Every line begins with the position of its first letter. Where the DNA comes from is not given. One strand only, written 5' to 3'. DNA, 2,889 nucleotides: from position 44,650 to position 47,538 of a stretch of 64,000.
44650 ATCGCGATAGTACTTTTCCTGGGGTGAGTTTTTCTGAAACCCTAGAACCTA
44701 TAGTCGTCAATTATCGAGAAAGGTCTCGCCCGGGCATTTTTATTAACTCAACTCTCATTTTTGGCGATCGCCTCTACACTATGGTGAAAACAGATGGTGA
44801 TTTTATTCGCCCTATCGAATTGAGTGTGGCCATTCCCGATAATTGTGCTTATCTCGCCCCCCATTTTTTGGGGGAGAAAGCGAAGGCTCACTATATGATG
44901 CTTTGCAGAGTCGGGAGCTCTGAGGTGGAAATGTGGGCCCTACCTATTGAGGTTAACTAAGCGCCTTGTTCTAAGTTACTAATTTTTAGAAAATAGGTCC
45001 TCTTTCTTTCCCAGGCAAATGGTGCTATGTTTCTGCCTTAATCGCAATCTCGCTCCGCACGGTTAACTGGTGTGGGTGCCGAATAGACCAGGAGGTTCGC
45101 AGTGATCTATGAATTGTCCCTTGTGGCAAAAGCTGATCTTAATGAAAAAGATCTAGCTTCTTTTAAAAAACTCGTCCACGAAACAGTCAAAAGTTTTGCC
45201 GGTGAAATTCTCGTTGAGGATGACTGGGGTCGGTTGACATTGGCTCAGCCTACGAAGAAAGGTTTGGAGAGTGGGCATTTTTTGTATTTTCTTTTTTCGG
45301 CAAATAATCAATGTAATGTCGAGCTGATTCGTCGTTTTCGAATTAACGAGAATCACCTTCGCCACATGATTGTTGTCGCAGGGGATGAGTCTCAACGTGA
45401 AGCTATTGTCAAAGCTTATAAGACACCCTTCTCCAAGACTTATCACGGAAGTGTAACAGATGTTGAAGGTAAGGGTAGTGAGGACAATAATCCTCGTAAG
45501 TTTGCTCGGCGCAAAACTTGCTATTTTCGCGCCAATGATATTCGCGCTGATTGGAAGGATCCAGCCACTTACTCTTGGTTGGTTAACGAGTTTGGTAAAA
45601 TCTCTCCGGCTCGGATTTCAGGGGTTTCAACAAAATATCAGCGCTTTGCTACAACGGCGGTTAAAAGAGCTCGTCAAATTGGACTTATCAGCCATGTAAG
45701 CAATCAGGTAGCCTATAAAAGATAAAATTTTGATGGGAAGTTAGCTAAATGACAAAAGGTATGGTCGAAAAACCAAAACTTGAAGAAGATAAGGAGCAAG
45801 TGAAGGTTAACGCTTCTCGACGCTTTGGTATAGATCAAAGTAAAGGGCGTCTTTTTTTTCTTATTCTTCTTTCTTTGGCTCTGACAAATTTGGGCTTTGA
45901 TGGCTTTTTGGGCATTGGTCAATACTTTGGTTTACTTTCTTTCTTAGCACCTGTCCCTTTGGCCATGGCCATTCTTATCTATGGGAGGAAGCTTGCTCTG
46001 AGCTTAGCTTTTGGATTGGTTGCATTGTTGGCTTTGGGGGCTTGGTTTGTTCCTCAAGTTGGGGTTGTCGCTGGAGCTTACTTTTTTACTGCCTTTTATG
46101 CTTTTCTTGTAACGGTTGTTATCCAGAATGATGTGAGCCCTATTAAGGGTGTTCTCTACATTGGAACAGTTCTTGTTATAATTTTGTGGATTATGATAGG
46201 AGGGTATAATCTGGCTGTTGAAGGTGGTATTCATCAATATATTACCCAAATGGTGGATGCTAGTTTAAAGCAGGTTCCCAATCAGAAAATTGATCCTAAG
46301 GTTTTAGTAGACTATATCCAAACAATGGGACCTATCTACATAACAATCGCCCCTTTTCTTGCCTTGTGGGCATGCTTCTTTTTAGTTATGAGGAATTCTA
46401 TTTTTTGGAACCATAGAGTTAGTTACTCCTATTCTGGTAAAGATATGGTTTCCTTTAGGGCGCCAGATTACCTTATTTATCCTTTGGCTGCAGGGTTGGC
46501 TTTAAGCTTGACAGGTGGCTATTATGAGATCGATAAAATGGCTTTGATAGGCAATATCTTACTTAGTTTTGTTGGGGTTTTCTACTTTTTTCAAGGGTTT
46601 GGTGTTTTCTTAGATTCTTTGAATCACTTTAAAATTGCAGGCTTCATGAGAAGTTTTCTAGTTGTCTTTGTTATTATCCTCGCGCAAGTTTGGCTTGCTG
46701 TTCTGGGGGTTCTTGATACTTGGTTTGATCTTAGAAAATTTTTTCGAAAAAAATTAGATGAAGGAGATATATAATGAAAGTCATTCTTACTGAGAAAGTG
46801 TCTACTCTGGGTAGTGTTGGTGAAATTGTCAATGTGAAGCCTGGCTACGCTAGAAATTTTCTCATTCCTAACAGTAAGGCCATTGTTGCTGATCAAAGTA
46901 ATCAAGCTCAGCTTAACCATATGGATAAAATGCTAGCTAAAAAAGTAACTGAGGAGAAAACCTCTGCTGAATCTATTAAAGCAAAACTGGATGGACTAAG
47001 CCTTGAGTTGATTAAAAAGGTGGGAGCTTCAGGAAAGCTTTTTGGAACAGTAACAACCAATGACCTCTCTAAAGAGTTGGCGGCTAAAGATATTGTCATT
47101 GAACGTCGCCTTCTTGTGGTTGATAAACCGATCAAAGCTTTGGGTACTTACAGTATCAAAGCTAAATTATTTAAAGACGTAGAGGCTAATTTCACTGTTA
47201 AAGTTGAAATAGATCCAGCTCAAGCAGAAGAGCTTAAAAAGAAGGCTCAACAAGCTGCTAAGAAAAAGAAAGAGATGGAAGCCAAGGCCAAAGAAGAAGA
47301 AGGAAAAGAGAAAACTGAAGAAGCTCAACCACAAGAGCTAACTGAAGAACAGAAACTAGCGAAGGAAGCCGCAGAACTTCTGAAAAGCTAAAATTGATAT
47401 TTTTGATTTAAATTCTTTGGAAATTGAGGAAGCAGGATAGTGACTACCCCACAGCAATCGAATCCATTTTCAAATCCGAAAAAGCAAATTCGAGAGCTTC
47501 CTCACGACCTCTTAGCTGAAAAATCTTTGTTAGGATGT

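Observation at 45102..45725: Ribosomal proteins S6 and S18 encoded as a single fused polypeptide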

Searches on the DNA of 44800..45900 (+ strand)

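Call 9: search_rna_families(source=window, start=44800, end=45900, threshold=evalue, max_evalue=1, show_alignments=3)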
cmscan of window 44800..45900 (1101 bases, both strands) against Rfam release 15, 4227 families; matches with E-value up to 1: 0.
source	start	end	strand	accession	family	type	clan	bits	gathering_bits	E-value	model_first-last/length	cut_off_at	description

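Call 75: build_rna_model(alignment_id=A4, structure=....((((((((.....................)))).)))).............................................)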
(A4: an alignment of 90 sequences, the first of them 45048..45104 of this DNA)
Model R1 built from alignment A4 (90 sequences, 87 columns); structure: as given.
model positions 56; base pairs 8; branch points 0; effective number of sequences 90; information 0.984 bits per position. Calibrated on 0.2 Mb of random sequence (short: E-values are rough).
structure used (alignment columns):
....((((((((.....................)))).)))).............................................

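Call 77: search_with_rna_model(model_id=R1, sources=[window, L001, L002, L003, L005, L006, L007, L008, L011, L013, L014, L016, L018, L019, L021, L022, L023, L024, L026, L027, L029, L030, L032, L034, L036, L037, L038, L039, L040, L043, L044, L045, L046, L048, L049, L050, L051, L052, L053, L055, L057, L058, L060, L063, L064, L066, L068, L069, L070, L071, L072, L073, L075, L077, L078, L080, L081, L083, L085, L086, L087, L089, L090, L091, L093, L094, L095, L096, L097, L098, L099, L100, L102, L103, L105, L106, L110, L114, L115, L117, L118, L119, L121, L123, L124, L125, L130, L133, L134, L136, L141, L143, L144, L145, L152, L155, L160, L161, L165, L167], max_evalue=0.01, make_alignment=true)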
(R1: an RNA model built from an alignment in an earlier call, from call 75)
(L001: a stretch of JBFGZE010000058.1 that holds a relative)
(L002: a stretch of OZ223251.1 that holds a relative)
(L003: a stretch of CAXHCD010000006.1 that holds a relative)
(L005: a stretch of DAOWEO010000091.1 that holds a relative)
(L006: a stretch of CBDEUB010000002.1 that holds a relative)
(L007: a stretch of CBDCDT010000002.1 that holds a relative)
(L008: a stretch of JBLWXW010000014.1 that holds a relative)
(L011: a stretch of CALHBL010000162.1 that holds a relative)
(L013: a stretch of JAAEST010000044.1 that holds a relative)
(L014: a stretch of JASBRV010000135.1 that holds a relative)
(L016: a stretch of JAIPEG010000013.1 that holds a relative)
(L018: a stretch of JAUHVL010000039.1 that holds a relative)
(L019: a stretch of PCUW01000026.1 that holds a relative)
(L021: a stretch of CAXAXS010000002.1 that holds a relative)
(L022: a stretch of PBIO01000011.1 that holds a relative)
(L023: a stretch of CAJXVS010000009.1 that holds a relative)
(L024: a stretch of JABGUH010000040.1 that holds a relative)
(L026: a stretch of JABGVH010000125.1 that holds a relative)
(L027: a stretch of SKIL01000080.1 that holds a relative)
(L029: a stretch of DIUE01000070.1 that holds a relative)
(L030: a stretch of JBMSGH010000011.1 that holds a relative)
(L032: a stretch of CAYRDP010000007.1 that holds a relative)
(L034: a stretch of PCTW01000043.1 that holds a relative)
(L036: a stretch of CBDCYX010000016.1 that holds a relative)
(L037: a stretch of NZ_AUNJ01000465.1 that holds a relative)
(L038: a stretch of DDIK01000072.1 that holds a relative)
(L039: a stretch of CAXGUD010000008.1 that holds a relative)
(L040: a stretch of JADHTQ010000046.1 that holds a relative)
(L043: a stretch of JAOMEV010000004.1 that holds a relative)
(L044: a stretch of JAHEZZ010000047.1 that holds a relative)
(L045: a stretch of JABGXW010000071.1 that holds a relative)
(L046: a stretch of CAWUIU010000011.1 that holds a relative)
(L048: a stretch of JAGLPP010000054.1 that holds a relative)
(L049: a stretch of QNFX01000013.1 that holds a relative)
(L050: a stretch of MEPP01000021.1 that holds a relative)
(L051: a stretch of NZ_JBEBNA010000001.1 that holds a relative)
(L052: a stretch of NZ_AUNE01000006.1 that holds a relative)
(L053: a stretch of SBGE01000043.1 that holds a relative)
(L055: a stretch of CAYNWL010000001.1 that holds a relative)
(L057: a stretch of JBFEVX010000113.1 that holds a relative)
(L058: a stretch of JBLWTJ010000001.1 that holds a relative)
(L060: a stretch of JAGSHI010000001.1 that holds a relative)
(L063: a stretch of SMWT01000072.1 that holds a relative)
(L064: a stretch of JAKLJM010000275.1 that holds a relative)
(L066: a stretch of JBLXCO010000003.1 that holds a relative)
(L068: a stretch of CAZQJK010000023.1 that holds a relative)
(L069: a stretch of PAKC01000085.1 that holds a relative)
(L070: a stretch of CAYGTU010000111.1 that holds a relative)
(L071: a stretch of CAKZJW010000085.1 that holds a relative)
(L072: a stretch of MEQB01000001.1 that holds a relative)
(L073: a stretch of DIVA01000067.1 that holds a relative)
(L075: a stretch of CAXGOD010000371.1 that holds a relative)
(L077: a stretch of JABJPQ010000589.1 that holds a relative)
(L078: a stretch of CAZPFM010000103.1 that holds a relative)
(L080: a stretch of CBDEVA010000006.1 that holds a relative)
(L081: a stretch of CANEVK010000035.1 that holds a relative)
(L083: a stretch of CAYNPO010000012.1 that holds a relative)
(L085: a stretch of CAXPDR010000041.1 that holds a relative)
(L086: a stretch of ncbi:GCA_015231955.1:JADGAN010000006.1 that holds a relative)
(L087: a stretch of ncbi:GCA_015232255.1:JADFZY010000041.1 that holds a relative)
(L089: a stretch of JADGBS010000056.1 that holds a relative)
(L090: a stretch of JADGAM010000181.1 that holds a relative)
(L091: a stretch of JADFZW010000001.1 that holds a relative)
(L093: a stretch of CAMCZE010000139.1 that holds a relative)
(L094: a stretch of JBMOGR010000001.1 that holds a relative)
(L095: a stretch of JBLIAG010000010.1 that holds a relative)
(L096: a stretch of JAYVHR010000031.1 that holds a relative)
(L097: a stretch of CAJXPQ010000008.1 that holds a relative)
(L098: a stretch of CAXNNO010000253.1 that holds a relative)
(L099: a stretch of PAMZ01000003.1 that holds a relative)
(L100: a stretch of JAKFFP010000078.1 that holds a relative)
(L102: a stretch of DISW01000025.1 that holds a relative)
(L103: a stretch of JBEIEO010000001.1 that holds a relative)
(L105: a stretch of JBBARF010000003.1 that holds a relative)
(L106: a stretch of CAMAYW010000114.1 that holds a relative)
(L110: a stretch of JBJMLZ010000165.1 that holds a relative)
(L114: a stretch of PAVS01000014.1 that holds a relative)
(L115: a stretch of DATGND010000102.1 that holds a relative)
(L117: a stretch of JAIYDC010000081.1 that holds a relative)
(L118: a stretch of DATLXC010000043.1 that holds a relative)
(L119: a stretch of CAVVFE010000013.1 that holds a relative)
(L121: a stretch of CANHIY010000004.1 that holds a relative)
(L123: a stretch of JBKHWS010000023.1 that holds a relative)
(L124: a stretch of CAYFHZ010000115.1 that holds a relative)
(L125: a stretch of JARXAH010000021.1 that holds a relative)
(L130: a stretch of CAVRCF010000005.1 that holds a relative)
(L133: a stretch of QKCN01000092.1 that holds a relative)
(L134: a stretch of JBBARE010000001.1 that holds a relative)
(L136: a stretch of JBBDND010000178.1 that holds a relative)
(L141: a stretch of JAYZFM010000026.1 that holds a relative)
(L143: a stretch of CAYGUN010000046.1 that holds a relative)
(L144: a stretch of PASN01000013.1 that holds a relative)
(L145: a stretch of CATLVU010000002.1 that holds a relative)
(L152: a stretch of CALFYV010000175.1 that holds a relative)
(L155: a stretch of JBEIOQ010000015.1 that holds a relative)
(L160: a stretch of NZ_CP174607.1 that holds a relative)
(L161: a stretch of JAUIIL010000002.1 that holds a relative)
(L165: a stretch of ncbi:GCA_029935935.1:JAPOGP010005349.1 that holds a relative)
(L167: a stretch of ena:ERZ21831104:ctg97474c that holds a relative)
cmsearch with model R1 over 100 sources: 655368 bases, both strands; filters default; matches with E-value up to 0.01: 93.
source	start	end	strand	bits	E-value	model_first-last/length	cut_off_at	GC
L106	1905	1959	+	72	1.5e-24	1-56/56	no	0.42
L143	2118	2173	+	70.7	4.7e-24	1-56/56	no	0.46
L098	1947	2000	+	69.9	1e-23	1-56/56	no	0.43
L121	2074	2128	+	68.6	3.4e-23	1-56/56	no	0.42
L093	1841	1895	+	68.4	3.8e-23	1-56/56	no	0.42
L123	1028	1082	+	64.8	1.1e-21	1-56/56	no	0.38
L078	2951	3003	+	63.6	3.2e-21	1-56/56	no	0.47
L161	2111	2164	+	63.6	3.3e-21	1-56/56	no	0.46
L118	2074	2128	+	63.5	3.6e-21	1-56/56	no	0.4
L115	2105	2158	+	63.4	3.8e-21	1-56/56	no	0.39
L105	2106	2158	+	62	1.5e-20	1-56/56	no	0.38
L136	2170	2227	+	61.8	1.7e-20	1-56/56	no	0.43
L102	2097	2149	+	60.9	3.9e-20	1-56/56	no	0.4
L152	7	60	+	58.5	3.7e-19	1-56/56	no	0.54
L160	2072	2125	+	58.3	4.1e-19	1-56/56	no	0.43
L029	2948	3003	+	57.1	1.2e-18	1-56/56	no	0.46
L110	2093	2143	+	56.8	1.7e-18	1-56/56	no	0.45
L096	151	200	+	56.4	2.6e-18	1-56/56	no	0.4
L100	2067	2116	+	55.9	3.9e-18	1-56/56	no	0.4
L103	2101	2155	+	54.8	1.1e-17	1-56/56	no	0.44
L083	2949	3003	+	54.5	1.4e-17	1-56/56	no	0.53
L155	1332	1383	+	53.8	2.6e-17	1-56/56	no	0.46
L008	2951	3003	+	53.8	2.6e-17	1-56/56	no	0.45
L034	2952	3003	+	53.1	5.3e-17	1-56/56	no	0.48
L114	2181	2227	+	52.6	7.8e-17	1-56/56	no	0.49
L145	2174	2227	+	52.3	1.1e-16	1-56/56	no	0.37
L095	2171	2227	+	51.7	1.9e-16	1-56/56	no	0.42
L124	2173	2227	+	50.8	4.4e-16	1-56/56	no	0.38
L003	5949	6003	+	50.2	7.7e-16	1-56/56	no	0.38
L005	3156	3212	+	49.9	9.4e-16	1-56/56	no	0.42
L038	1690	1749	+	49.3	1.7e-15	1-56/56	no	0.37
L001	5954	6003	+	49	2.2e-15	1-56/56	no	0.5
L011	2951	3003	+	48.7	3e-15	1-56/56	no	0.51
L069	2954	3003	+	48.4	4e-15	1-56/56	no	0.4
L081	2949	3003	+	47.8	6.9e-15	1-56/56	no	0.44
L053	85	134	+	47.8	7e-15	1-56/56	no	0.46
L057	2954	3003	+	47.8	7e-15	1-56/56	no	0.46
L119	2159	2227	+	47.7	7.6e-15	1-56/56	no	0.42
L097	2103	2152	+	47.2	1.2e-14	1-56/56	no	0.44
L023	2953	3003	+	47.1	1.3e-14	1-56/56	no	0.55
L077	1636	1686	+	46.8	1.7e-14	1-56/56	no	0.41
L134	2069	2122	+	46.7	1.9e-14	1-56/56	no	0.41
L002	5941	6003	+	46.4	2.4e-14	1-56/56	no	0.38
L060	2954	3003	+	46.3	2.7e-14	1-56/56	no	0.5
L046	2145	2206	+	45.9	4e-14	1-56/56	no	0.35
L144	2172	2227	+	45.8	4.3e-14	1-56/56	no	0.41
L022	2950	3003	+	45.7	4.7e-14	1-56/56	no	0.54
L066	2952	3003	+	45.5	5.4e-14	1-56/56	no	0.6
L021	2947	3003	+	45.5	5.7e-14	1-56/56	no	0.46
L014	2951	3003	+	45.3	7e-14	1-56/56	no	0.53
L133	2113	2173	+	45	9.3e-14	1-56/56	no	0.38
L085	2952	3003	+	44.2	1.8e-13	1-56/56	no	0.44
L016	2951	3003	+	44.1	2.1e-13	1-56/56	no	0.51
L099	2184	2227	+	43.9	2.5e-13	1-56/56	no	0.45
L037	2739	2799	+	43.4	3.9e-13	1-56/56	no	0.38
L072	2947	3003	+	43.3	4.3e-13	1-56/56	no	0.47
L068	2942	3003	+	43.3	4.4e-13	1-56/56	no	0.37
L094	2006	2058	+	43.1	5.3e-13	1-56/56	no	0.51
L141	2132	2176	+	42.9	6.4e-13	1-56/56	no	0.44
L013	2952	3003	+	42.7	7.6e-13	1-56/56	no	0.42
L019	2948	3003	+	42.7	7.7e-13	1-56/56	no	0.48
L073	2948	3003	+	42.2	1.1e-12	1-56/56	no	0.55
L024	2934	3003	+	42.1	1.3e-12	1-56/56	no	0.41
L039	2946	3003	+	41.6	2e-12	1-56/56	no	0.43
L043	2945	3003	+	41.6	2e-12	1-56/56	no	0.32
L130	2176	2227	+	41.5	2.2e-12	1-56/56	no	0.46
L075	931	983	+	40.8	4.3e-12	1-56/56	no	0.43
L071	2952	3003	+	40.3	6.5e-12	1-56/56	no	0.46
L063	2961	3003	+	39.8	1.1e-11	1-56/56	no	0.44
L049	2962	3003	+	39.8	1.1e-11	1-56/56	no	0.45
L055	2954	3003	+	39.3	1.6e-11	1-56/56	no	0.48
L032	2952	3003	+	39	2.3e-11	1-56/56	no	0.35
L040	2945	3003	+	38.6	3.2e-11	1-56/56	no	0.46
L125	1161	1210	+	38.3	4.1e-11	1-56/56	no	0.44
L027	1924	1976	+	38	5.6e-11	1-56/56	no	0.53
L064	839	893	+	37.8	6.6e-11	1-56/56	no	0.56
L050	2946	3003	+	37.5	8.6e-11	1-56/56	no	0.47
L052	2954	3003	+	37.3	1e-10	1-56/56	no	0.54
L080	2949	3003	+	37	1.3e-10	1-56/56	no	0.4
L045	2951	3003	+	36.6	2.1e-10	1-56/56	no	0.49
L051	2946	3003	+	35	8.9e-10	1-56/56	no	0.47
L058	2946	3003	+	34.1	2.1e-09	1-56/56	no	0.43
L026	2955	3003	+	32.8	6.8e-09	1-56/56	no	0.55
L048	2939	3003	+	32.7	7.6e-09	1-56/56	no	0.42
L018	2943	3003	+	29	2.1e-07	1-56/56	no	0.61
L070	2935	3003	+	27.6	7.8e-07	1-56/56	no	0.32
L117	2050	2131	+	23.9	2.3e-05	1-56/56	no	0.43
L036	2958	3003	+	22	0.00014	1-56/56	no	0.5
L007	2951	3003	+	21.3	0.00026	1-56/56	no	0.55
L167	2957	3003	+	21.1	0.00031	1-56/56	no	0.55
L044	828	913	+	20.1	0.00081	1-56/56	no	0.3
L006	2954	3003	+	20.1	0.00082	1-56/56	no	0.58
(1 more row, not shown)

Alignment A5: 93 matches aligned to the model, 144 columns, each read 5' to 3' on its own strand. Consensus structure (alignment columns), stored with it:
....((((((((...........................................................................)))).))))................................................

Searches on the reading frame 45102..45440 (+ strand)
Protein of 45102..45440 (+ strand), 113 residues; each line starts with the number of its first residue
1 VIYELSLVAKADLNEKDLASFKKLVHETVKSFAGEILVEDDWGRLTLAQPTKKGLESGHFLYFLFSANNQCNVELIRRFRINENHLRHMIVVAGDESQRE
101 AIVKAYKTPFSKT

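Call 25: find_homologous_proteins(query=window:45102-45440:+)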
Query seq(113 aa) (113 aa): 4 proteins with E <= 0.001 among 8 candidates.
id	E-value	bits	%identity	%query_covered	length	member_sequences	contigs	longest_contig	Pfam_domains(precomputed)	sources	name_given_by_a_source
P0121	3.0e-30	122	53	100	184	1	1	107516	PF01250.23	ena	-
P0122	2.7e-28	116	47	99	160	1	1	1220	PF01250.23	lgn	-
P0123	4.5e-26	109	48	100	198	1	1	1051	PF01084.27,PF01250.23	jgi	-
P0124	8.6e-22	95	45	96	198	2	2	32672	PF01084.27,PF01250.23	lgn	-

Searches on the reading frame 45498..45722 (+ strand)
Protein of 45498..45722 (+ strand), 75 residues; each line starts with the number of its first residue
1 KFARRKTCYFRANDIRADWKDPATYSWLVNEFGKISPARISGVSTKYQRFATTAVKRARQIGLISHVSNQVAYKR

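Call 86: find_homologous_proteins(query=window:45498-45722:+)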
Query seq(75 aa) (75 aa): 3 proteins with E <= 0.001 among 3 candidates.
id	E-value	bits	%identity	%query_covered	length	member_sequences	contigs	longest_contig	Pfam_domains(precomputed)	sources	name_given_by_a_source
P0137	5.0e-27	111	66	87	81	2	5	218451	PF01084.27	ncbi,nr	ncbi:MAG: 30S ribosomal protein S18 [Bdellovibrionales bacterium RIFOXYB1_FULL_37_110]|nr:MAG: 30S r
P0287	3.7e-20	89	58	96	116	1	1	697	PF01084.27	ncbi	-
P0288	5.3e-20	88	60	96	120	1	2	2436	PF01084.27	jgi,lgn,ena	-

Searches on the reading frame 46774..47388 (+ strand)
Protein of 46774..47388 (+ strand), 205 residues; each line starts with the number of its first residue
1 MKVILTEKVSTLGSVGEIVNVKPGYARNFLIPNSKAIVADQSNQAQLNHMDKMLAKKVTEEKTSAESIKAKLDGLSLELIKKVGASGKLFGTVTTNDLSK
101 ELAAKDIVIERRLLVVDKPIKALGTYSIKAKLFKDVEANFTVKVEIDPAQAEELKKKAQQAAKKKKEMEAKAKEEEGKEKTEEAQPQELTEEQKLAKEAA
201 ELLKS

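Call 3: search_protein_families(library=pfam, proteins=[window:46774-47388:+], max_evalue=0.01)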
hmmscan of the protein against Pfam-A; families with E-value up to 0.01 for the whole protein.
window:46774-47388:+ (205 aa): 2 families
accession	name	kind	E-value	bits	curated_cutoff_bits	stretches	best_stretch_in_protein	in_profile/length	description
PF03948.19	Ribosomal_L9_C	-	4.8e-22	78.6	23.2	1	64-145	2-85/86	Ribosomal protein L9, C-terminal domain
PF01281.25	Ribosomal_L9_N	-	1.5e-20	72.9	20.7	1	1-47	1-47/47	Ribosomal protein L9, N-terminal domain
